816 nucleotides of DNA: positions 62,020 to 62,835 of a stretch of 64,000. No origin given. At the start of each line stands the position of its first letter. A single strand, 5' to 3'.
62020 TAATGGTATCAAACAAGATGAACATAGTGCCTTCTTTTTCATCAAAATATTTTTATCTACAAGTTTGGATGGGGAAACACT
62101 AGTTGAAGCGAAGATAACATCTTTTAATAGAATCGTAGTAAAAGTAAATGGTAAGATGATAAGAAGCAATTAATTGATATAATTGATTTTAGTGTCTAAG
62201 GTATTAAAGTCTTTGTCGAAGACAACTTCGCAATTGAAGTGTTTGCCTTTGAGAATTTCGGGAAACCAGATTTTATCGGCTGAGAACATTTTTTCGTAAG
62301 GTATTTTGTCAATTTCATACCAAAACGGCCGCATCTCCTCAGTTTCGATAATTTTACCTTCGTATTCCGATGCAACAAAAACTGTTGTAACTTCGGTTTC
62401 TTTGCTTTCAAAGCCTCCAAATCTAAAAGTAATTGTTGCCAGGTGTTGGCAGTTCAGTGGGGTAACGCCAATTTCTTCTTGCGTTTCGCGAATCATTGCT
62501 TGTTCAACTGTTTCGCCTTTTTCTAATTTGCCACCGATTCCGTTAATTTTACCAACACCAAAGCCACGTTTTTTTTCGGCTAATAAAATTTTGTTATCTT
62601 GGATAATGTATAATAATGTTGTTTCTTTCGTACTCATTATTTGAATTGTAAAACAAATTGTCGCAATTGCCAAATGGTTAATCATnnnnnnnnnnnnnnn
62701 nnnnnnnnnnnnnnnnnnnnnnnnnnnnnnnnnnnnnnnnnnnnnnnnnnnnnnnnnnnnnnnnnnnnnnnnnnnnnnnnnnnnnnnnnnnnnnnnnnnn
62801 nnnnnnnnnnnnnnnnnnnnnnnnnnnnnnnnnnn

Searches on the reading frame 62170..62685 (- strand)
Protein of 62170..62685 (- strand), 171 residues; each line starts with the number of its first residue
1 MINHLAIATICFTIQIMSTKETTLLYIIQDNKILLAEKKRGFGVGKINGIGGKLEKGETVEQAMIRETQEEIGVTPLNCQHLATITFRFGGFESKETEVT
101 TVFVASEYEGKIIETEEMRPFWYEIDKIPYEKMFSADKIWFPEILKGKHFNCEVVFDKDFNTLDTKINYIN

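Call 85: search_protein_families(library=padloc, proteins=[window:62170-62685:-], max_evalue=0.001)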
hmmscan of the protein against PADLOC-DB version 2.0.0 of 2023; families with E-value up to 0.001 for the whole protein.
window:62170-62685:- (171 aa): 1 family
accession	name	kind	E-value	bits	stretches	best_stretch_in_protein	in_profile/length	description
PDLC04899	PDC-S07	-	1.2e-12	45.7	1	23-145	10-129/135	-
